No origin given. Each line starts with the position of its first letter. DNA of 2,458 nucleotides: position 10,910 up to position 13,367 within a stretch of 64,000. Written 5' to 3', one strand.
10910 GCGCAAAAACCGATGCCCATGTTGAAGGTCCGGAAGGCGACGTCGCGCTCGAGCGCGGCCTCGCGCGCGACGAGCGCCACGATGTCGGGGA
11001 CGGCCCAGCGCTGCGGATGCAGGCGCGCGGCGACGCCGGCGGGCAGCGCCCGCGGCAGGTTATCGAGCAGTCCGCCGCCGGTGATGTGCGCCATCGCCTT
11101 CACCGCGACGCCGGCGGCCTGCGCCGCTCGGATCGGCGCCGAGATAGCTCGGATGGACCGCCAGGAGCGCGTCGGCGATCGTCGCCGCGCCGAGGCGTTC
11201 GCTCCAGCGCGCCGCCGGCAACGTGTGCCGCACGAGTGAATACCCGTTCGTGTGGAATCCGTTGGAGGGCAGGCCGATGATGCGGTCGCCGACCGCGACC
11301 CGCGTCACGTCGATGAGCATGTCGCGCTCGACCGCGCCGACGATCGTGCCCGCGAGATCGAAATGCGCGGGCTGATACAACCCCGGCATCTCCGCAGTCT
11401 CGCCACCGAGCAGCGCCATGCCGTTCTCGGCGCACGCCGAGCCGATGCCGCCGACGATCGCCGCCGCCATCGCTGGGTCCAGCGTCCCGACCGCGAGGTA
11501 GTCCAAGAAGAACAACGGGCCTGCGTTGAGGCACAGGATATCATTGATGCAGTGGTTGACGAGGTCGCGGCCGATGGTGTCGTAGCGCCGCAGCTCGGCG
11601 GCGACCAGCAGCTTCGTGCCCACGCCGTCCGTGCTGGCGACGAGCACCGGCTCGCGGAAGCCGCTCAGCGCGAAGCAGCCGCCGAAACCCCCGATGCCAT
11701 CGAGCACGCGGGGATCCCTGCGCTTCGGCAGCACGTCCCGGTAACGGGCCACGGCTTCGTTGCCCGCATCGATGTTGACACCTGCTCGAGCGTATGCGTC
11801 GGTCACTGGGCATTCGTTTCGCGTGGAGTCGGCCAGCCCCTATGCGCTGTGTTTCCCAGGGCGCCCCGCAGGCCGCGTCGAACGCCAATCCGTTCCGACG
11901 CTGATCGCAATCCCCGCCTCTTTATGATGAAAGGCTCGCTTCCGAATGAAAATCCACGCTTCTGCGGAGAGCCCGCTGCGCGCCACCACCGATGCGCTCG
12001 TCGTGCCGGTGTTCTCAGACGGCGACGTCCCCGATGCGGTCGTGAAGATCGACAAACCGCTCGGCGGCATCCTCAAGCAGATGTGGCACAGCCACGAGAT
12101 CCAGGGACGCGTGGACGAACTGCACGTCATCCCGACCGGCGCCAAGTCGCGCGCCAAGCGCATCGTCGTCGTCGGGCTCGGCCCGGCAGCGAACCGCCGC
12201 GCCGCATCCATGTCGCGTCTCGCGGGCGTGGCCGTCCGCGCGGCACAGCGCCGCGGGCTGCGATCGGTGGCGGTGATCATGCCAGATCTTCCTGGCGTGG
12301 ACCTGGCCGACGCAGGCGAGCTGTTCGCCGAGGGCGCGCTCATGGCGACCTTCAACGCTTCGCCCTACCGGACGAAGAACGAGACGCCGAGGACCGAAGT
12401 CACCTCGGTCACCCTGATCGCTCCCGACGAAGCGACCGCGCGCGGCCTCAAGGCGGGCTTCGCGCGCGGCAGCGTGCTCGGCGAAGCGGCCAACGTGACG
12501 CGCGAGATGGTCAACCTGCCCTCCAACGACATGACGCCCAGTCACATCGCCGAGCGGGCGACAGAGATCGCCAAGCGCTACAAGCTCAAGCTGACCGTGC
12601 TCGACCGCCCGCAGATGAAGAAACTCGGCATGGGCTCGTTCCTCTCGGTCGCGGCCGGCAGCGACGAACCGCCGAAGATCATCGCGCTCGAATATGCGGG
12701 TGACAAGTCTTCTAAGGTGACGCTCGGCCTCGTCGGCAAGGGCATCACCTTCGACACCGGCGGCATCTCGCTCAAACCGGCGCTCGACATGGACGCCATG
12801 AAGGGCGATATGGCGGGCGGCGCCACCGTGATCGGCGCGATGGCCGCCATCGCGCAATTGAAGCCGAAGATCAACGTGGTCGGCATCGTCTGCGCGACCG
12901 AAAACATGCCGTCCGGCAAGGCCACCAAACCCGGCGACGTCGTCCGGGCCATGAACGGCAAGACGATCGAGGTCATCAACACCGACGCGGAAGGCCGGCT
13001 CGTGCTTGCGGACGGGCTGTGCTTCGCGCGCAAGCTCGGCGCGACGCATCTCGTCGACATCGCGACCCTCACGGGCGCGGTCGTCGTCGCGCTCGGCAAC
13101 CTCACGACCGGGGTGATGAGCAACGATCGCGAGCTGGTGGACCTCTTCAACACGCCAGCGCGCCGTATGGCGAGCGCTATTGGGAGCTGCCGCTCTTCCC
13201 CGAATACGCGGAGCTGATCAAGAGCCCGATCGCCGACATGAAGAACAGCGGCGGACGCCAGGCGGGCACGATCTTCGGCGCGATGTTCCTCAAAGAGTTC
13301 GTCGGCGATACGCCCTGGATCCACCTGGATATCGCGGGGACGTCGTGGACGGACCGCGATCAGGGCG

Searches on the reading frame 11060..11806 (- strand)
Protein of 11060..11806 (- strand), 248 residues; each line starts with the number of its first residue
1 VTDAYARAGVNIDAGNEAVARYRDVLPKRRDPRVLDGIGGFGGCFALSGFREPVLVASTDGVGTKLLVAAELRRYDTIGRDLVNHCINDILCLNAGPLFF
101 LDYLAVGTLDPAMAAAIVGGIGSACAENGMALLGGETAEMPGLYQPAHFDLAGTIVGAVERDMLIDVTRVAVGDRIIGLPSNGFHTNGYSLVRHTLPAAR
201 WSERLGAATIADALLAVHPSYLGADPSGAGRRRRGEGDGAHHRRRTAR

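Call 12: search_protein_families(library=pfam, proteins=[window:11060-11806:-], max_evalue=0.001)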
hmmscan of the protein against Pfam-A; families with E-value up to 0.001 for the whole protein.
window:11060-11806:- (248 aa): 2 families
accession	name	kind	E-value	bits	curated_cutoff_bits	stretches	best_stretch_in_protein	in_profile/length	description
PF00586.29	AIRS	-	5.9e-21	75.4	24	1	54-159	14-112/112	AIR synthase related protein, N-terminal domain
PF02769.27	AIRS_C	-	0.0006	20.4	23.1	0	172-215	2-43/156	AIR synthase related protein, C-terminal domain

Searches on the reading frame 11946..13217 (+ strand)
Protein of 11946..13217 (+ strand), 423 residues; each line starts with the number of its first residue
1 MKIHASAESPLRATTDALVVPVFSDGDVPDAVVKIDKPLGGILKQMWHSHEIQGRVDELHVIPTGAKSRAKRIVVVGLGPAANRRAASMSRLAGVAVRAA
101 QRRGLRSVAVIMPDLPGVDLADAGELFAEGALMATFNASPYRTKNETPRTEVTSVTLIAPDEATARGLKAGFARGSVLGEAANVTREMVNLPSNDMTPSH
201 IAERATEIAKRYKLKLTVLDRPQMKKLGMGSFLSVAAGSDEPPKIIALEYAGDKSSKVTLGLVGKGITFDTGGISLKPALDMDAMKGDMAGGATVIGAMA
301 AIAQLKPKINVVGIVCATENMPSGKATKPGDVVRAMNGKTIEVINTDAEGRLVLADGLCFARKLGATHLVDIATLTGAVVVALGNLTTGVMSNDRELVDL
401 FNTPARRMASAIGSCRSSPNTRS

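Call 12: search_protein_families(library=pfam, proteins=[window:11946-13217:+], max_evalue=0.001)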
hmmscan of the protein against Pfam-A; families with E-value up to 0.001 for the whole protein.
window:11946-13217:+ (423 aa): 2 families
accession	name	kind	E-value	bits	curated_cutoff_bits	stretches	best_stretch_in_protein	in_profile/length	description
PF00883.26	Peptidase_M17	-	1.9e-92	310.3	25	1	183-407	1-227/310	Cytosol aminopeptidase family, catalytic domain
PF02789.23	Peptidase_M17_N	-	2.7e-19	69.8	23.4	1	19-144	1-128/129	Cytosol aminopeptidase family, N-terminal domain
